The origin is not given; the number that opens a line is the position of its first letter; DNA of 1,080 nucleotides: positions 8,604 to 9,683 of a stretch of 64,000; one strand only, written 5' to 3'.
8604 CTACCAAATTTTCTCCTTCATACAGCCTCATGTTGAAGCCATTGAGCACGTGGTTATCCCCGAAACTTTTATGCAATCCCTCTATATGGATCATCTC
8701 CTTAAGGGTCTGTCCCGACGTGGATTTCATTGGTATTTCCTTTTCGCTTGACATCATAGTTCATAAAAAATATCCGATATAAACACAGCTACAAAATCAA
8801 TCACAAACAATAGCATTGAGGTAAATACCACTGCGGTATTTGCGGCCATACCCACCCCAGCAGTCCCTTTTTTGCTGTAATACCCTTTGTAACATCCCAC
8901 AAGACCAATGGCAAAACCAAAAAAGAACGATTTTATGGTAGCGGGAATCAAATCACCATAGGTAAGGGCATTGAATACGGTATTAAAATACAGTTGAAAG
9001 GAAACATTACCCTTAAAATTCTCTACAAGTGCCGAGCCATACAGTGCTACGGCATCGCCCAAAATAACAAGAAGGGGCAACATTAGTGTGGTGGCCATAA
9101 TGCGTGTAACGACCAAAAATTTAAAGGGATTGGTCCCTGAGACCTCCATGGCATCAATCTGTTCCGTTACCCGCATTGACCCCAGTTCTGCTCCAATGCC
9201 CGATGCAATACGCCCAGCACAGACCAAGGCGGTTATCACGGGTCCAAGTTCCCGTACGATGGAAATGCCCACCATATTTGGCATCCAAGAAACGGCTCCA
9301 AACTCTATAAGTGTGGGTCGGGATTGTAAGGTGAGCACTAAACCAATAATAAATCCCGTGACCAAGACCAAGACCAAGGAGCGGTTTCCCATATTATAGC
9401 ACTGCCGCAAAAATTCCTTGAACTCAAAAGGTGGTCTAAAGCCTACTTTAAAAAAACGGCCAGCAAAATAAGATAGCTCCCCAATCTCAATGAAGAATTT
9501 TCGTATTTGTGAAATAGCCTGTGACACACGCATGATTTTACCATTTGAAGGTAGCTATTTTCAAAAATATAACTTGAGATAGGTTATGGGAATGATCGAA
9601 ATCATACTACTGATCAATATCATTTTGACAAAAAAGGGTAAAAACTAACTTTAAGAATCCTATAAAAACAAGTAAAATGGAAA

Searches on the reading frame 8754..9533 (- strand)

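Call 28: search_protein_families(library=pfam, proteins=[window:8754-9533:-])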
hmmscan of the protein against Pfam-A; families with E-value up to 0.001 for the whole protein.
window:8754-9533:- (259 aa): 1 family
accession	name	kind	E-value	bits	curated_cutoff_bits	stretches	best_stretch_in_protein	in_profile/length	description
PF02405.21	MlaE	-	2.1e-72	243.6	22.5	1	41-250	1-210/212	Permease MlaE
